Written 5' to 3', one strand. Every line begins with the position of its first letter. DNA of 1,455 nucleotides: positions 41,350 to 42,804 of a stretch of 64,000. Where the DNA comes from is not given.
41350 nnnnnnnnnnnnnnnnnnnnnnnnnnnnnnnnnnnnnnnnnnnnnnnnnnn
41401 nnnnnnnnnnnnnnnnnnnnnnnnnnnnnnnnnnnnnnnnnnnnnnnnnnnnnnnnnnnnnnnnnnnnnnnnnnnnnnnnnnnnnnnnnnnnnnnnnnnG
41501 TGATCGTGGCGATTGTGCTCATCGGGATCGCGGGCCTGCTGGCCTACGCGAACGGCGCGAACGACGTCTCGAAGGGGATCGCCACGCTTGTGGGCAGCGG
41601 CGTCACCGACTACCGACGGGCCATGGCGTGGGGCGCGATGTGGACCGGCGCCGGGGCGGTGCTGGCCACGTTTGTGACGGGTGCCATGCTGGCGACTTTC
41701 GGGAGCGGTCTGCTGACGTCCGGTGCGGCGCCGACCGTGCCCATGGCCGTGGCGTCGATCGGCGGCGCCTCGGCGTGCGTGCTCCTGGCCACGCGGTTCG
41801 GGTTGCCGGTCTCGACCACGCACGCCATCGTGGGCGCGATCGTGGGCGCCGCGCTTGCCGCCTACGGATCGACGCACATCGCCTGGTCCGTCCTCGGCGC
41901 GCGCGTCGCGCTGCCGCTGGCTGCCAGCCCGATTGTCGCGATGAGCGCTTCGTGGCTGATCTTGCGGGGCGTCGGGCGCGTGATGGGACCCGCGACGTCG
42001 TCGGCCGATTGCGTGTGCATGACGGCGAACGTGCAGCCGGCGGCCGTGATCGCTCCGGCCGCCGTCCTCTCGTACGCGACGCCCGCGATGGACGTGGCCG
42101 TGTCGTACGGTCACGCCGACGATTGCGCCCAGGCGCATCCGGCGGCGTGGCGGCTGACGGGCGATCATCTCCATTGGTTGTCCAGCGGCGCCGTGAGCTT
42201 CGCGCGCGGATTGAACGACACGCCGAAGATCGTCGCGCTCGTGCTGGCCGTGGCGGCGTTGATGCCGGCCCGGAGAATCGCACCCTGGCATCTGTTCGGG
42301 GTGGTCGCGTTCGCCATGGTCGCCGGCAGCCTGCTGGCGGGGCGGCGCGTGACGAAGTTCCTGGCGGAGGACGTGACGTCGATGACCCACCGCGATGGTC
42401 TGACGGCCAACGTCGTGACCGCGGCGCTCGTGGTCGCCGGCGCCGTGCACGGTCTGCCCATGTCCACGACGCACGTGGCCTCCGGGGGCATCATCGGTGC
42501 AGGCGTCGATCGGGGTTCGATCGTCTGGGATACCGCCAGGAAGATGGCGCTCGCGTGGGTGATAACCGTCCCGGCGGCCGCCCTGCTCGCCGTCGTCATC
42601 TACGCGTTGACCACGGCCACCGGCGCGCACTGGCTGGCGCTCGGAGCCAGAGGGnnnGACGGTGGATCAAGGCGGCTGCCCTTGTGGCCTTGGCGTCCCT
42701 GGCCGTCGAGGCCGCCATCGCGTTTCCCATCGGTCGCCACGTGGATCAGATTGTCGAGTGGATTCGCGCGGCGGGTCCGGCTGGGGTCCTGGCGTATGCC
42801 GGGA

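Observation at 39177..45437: Complete arsM-arsS arsenosugar-type cassette extended by PiT and DedA transporters in a chain of overlapping genes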

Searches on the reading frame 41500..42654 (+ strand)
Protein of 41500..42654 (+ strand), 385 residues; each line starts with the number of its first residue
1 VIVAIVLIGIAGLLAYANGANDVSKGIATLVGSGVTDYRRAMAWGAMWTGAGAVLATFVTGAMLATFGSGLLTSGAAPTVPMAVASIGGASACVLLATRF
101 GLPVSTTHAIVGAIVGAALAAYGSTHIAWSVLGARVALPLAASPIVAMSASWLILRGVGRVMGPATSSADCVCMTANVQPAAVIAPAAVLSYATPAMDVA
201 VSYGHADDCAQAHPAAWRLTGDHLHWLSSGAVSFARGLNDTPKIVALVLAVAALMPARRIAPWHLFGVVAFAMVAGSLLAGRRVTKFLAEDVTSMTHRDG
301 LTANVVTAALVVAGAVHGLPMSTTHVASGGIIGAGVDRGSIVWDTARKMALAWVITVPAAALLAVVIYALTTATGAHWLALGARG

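Call 3: search_protein_families(library=ncbifam, proteins=[window:41500-42654:+], max_evalue=0.001)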
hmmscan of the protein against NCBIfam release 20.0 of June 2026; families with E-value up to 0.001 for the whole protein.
window:41500-42654:+ (385 aa): 2 families
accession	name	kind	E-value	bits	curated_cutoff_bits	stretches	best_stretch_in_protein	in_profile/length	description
NF053884.1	SulfPermCysPBac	equivalog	1.5e-16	60.2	400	2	265-363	208-306/354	sulfate permease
NF033774.1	phos_trans_PitA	exception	4.3e-12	45.4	800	1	260-371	380-494/498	inorganic phosphate transporter PitA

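Call 4: search_protein_families(library=pfam, proteins=[window:41500-42654:+], max_evalue=0.001)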
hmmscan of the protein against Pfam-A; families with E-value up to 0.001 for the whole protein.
window:41500-42654:+ (385 aa): 1 family
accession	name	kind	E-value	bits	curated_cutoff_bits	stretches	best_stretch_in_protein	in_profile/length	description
PF01384.25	PHO4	-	6.1e-61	206.8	33.7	1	18-364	1-350/350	Phosphate transporter family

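Call 29: find_related_loci(query=window:41500-42654:+, collection=metagenome_contigs, flank=8000)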
Query window:41500-42654:+ (385 aa) in metagenome_contigs; peptide patterns used: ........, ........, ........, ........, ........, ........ (x = any residue, [..] = any of these).
245 stretches matched a pattern, but none encodes a relative of the query by tblastn (E <= 1e-3).

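Call 30: find_homologous_proteins(query=window:41500-42654:+, max_evalue=1e-10)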
Query window:41500-42654:+ (385 aa): 3572 proteins with E <= 1e-10 among 8000 candidates; the best 120 are listed.
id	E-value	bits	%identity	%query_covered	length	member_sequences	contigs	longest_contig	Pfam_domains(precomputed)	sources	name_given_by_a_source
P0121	3.1e-232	788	100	100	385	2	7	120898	PF01384.26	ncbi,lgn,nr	ncbi:MAG: inorganic phosphate transporter [Acidobacteria bacterium]|nr:inorganic phosphate transport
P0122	2.1e-128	447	65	95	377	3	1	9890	PF01384.26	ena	-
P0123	1.1e-120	421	60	88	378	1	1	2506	PF01384.26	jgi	jgi:PiT family inorganic phosphate transporter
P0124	1.2e-117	411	61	90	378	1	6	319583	PF01384.26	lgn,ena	-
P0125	8.5e-115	402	57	96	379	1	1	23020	PF01384.26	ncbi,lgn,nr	ncbi:MAG: inorganic phosphate transporter [Acidobacteria bacterium]|nr:inorganic phosphate transport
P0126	2.7e-114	400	62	92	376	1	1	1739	PF01384.26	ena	-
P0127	6.3e-114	399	62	94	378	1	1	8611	PF01384.26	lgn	-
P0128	9.1e-113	395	57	96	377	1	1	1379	PF01384.26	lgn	-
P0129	3.7e-112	393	56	97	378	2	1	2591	PF01384.26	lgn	-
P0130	8.7e-112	392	57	96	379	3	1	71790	PF01384.26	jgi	jgi:PiT family inorganic phosphate transporter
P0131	9.3e-112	392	56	96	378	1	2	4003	PF01384.26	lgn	-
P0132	7.4e-111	389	60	94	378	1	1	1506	PF01384.26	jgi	jgi:PiT family inorganic phosphate transporter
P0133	1.3e-110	388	60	95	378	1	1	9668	PF01384.26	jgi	jgi:PiT family inorganic phosphate transporter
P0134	1.4e-110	388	61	91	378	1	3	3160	PF01384.26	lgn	-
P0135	2.2e-110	387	57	93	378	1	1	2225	PF01384.26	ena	-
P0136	5.3e-110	386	58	96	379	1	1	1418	PF01384.26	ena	-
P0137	1.9e-109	384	55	96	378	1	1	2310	PF01384.26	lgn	-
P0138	6.9e-109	382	58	96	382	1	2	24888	PF01384.26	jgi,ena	-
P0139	1.3e-108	382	56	97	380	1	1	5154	PF01384.26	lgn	-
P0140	1.5e-108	381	55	92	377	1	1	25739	PF01384.26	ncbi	-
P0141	6.5e-108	379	54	92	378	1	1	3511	PF01384.26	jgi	jgi:PiT family inorganic phosphate transporter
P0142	7.6e-108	379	57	96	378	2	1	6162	PF01384.26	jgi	jgi:PiT family inorganic phosphate transporter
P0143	1.2e-107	378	58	93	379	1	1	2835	PF01384.26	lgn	-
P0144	1.9e-107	378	55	96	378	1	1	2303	PF01384.26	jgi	-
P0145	1.9e-107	378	56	97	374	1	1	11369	PF01384.26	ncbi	-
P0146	2.0e-107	378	59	94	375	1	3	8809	PF01384.26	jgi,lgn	jgi:PiT family inorganic phosphate transporter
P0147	2.5e-107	377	59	94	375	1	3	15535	PF01384.26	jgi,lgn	jgi:PiT family inorganic phosphate transporter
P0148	4.7e-107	376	55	97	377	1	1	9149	PF01384.26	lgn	-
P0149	4.7e-107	376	55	92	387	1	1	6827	PF01384.26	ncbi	-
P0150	5.5e-107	376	56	93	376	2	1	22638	PF01384.26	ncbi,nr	ncbi:MAG: inorganic phosphate transporter [Acidobacteria bacterium]|nr:inorganic phosphate transport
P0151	8.1e-107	376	59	94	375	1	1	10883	PF01384.26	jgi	-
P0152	9.6e-107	375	57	91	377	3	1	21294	PF01384.26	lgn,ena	-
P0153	1.1e-106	375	59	94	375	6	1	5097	PF01384.26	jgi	jgi:PiT family inorganic phosphate transporter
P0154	1.3e-106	375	57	94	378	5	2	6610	PF01384.26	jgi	-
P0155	1.4e-106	375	55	97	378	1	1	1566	PF01384.26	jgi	-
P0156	1.4e-106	375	55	97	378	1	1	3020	PF01384.26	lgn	-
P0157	1.5e-106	375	56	96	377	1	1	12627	PF01384.26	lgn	-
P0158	1.7e-106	375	54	96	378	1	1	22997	PF01384.26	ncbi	-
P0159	2.3e-106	374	55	92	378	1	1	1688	PF01384.26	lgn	-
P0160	2.8e-106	374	55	95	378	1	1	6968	PF01384.26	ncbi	-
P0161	3.9e-106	373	56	95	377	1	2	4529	PF01384.26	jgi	jgi:PiT family inorganic phosphate transporter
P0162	4.8e-106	373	56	88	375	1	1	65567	PF01384.26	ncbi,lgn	-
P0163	8.8e-106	372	55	95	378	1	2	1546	PF01384.26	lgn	-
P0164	1.3e-105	372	54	95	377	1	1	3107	PF01384.26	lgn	-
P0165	1.7e-105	371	55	97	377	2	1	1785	PF01384.26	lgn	-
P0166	2.3e-105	371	55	97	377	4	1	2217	PF01384.26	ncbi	-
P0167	2.3e-105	371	54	96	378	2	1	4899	PF01384.26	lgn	-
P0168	2.7e-105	371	57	89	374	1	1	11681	PF01384.26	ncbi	ncbi:MAG: inorganic phosphate transporter [Vicinamibacterales bacterium]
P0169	4.6e-105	370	54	97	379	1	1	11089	PF01384.26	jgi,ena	-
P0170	8.4e-105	369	53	93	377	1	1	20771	PF01384.26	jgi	jgi:PiT family inorganic phosphate transporter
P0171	8.8e-105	369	54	98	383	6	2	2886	PF01384.26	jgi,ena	-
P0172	2.0e-104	368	54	99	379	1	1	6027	PF01384.26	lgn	-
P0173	2.3e-104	368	56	94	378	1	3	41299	PF01384.26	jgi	jgi:inorganic phosphate transporter, PiT family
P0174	2.4e-104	368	55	96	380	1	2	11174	PF01384.26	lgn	-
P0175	2.4e-104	367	54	92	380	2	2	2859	PF01384.26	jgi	jgi:PiT family inorganic phosphate transporter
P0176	2.5e-104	367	54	89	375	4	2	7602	PF01384.26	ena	-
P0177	3.1e-104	367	57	94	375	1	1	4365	PF01384.26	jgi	jgi:PiT family inorganic phosphate transporter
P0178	3.4e-104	367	53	96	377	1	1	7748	PF01384.26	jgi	jgi:PiT family inorganic phosphate transporter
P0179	3.7e-104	367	54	97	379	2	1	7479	PF01384.26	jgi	-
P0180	4.1e-104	367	60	91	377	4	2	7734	PF01384.26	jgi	jgi:PiT family inorganic phosphate transporter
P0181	4.3e-104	367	54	93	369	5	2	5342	PF01384.26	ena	-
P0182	1.0e-103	365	55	97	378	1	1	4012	PF01384.26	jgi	-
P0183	1.4e-103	365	54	96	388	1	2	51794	PF01384.26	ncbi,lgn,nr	ncbi:MAG TPA: inorganic phosphate transporter [Candidatus Limnocylindria bacterium]|nr:inorganic pho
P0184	1.5e-103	365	55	97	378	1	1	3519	PF01384.26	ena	-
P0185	2.4e-103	364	55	92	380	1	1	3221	PF01384.26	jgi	-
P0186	4.1e-103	363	55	94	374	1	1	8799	PF01384.26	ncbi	-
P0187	4.7e-103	363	56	92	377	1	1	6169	PF01384.26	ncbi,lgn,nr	ncbi:MAG: inorganic phosphate transporter [Candidatus Rokubacteria bacterium]|nr:inorganic phosphate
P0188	5.4e-103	363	55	96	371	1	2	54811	PF01384.26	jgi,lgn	jgi:PiT family inorganic phosphate transporter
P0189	5.9e-103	363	54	97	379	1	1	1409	PF01384.26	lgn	-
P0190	8.9e-103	362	55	95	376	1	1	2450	PF01384.26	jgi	jgi:inorganic phosphate transporter, PiT family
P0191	9.3e-103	362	54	97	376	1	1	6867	PF01384.26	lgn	-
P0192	9.6e-103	362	55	96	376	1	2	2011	PF01384.26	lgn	-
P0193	1.1e-102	362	55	92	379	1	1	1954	PF01384.26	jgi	jgi:PiT family inorganic phosphate transporter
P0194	1.2e-102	362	53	96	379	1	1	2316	PF01384.26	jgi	jgi:inorganic phosphate transporter, PiT family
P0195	1.3e-102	362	54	94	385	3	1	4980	PF01384.26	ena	-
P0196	1.7e-102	361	56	94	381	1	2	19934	PF01384.26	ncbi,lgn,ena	-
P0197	2.5e-102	361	54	93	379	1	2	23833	PF01384.26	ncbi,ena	ncbi:MAG: inorganic phosphate transporter [Myxococcota bacterium]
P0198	2.8e-102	361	53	96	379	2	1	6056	PF01384.26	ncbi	-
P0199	3.2e-102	361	54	95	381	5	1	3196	PF01384.26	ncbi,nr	ncbi:MAG: inorganic phosphate transporter [Actinomycetota bacterium]|nr:inorganic phosphate transpor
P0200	3.4e-102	360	53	95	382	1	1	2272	PF01384.26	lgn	-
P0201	4.0e-102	360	54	96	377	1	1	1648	PF01384.26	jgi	jgi:inorganic phosphate transporter, PiT family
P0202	4.0e-102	360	53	96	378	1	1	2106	PF01384.26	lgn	-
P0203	4.7e-102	360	54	97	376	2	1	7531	PF01384.26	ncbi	-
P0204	5.2e-102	360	56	95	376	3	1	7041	PF01384.26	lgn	-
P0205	5.5e-102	360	53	92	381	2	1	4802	PF01384.26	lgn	-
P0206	5.6e-102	360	54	97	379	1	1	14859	PF01384.26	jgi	jgi:inorganic phosphate transporter, PiT family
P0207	5.8e-102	360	55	95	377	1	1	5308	PF01384.26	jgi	jgi:inorganic phosphate transporter, PiT family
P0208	7.8e-102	359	56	95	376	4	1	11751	PF01384.26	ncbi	-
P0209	8.2e-102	359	56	89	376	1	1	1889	PF01384.26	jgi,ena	-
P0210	1.4e-101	358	54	92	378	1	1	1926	PF01384.26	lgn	-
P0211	1.5e-101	358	56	91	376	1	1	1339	PF01384.26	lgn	-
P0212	1.7e-101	358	56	89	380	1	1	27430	PF01384.26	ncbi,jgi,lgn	-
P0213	1.8e-101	358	54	96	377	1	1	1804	PF01384.26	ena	-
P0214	2.1e-101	358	55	92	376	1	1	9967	PF01384.26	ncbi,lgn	ncbi:MAG TPA: inorganic phosphate transporter [Anaeromyxobacter sp.]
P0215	2.7e-101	357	54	95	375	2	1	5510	PF01384.26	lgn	-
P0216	2.9e-101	357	54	96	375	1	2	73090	PF01384.26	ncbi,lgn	ncbi:MAG: anion permease [Vicinamibacterales bacterium]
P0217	5.2e-101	357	53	96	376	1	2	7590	PF01384.26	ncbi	-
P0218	5.3e-101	357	53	94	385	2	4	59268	PF01384.26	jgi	jgi:PiT family inorganic phosphate transporter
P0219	5.9e-101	356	50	97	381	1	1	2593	PF01384.26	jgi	jgi:inorganic phosphate transporter, PiT family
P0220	6.0e-101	356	55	92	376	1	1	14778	PF01384.26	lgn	-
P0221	8.7e-101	356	54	95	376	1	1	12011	PF01384.26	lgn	-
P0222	9.7e-101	356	52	95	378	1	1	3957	PF01384.26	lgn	-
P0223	1.2e-100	355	52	95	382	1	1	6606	PF01384.26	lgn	-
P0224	1.2e-100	355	57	92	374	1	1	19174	PF01384.26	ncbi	-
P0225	1.5e-100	355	52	94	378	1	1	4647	PF01384.26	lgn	-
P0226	1.5e-100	355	53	94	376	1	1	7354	PF01384.26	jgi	jgi:PiT family inorganic phosphate transporter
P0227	1.7e-100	355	54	93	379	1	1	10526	PF01384.26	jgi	-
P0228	2.3e-100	354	53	96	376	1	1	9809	PF01384.26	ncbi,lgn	-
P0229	2.7e-100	354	53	93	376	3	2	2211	PF01384.26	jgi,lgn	jgi:PiT family inorganic phosphate transporter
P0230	2.8e-100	354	52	95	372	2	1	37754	PF01384.26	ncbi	-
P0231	4.0e-100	354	51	95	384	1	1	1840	PF01384.26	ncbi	-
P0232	4.8e-100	353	52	92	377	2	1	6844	PF01384.26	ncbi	-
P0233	5.1e-100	353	50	91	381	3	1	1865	PF01384.26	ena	-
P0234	5.4e-100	353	54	89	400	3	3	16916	PF01384.26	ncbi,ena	-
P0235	6.2e-100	353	55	93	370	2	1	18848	PF01384.26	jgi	jgi:PiT family inorganic phosphate transporter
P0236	7.9e-100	353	53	92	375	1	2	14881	PF01384.26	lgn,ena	-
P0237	8.7e-100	353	55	96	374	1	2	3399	PF01384.26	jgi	jgi:PiT family inorganic phosphate transporter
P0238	8.8e-100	353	54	94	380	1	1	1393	PF01384.26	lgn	-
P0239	1.0e-99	352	55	94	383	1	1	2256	PF01384.26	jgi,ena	-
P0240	1.2e-99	352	53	96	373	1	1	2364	PF01384.26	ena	-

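Call 32: find_related_loci(query=A2, collection=metagenome_contigs, flank=8000)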
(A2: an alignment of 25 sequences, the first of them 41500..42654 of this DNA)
Query A2 (385 aa) in metagenome_contigs; peptide patterns used: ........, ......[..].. (x = any residue, [..] = any of these).
600 stretches matched a pattern (row limit reached: there are more); 548 encode a relative of the query (tblastn E <= 1e-3); the best 80 are kept; 80 distinct loci.
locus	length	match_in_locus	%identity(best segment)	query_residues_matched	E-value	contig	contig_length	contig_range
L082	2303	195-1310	55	1-370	7e-117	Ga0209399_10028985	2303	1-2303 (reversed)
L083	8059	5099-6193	57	1-363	4e-106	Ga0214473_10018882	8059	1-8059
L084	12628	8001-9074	56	1-356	8e-106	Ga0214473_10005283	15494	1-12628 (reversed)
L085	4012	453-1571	55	2-373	6e-107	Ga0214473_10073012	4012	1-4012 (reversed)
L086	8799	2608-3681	55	10-370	1e-105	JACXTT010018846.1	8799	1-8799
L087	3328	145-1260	58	1-369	2e-107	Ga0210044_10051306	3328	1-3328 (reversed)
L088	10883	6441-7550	58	3-370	9e-104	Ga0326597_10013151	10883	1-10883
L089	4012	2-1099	55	15-378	2e-103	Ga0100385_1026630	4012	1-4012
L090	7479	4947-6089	54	1-378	2e-102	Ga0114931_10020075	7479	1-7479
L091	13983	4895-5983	51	13-379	3e-102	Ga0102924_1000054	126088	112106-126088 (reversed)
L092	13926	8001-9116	52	1-370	2e-102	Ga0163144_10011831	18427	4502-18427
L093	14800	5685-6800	55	5-373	5e-102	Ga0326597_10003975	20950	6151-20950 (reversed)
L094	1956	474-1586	51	6-378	9e-108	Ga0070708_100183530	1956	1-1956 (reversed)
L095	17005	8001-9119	51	4-373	1e-101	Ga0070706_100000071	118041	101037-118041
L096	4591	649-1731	54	16-368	4e-101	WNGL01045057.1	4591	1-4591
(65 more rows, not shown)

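Call 38: predict_structure(alignment_id=A2)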
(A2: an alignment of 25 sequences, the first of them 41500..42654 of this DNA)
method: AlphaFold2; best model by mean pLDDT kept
length: 385 residues; sequences in the alignment: 25
mean_pLDDT: 89.6   pTM: 0.86
mean pLDDT of the five models: 89.6, 85.8, 85.7, 85.6, 85.5
residues with pLDDT >= 90: 243; 70-90: 123; 50-70: 18; < 50: 1
segments of 3 or more residues with pLDDT < 50: none
pLDDT, mean of each block of 10 residues (from residue 1): 89 95 86 93 96 93 86 91 94 95 93 97 96 94 94 89 71 85 60 76 90 91 93 95 92 78 94 96 90 85 95 92 91 88 89 94 97 85 77
secondary structure, 60 per line:
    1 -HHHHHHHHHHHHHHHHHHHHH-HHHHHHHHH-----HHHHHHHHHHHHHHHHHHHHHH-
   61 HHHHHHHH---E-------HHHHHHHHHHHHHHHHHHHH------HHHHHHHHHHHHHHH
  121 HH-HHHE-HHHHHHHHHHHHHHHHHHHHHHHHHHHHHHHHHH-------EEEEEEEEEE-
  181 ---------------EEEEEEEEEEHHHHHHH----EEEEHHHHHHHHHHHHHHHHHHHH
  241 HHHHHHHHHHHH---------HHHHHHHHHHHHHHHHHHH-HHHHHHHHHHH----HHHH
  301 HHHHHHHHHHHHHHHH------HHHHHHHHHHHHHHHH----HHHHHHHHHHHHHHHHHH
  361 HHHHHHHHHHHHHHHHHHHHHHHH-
elements in order: H2-22 H24-32 H38-59 H61-68 H80-99 H106-122 H129-162 E170-179 E196-205 H206-212 E217-220 H221-252 H262-280 H282-292 H297-316 H323-338 H343-384

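Call 43: search_solved_structures(query=window:41500-42654:+, max_evalue=0.001, show_alignments=1)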
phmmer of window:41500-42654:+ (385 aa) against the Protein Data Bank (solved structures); distinct sequences matched with E-value up to 0.001: 1.
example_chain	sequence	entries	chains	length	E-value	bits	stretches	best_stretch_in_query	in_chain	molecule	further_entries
6l85_A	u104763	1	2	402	6.7e-22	81.4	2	227-369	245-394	Phosphate transporter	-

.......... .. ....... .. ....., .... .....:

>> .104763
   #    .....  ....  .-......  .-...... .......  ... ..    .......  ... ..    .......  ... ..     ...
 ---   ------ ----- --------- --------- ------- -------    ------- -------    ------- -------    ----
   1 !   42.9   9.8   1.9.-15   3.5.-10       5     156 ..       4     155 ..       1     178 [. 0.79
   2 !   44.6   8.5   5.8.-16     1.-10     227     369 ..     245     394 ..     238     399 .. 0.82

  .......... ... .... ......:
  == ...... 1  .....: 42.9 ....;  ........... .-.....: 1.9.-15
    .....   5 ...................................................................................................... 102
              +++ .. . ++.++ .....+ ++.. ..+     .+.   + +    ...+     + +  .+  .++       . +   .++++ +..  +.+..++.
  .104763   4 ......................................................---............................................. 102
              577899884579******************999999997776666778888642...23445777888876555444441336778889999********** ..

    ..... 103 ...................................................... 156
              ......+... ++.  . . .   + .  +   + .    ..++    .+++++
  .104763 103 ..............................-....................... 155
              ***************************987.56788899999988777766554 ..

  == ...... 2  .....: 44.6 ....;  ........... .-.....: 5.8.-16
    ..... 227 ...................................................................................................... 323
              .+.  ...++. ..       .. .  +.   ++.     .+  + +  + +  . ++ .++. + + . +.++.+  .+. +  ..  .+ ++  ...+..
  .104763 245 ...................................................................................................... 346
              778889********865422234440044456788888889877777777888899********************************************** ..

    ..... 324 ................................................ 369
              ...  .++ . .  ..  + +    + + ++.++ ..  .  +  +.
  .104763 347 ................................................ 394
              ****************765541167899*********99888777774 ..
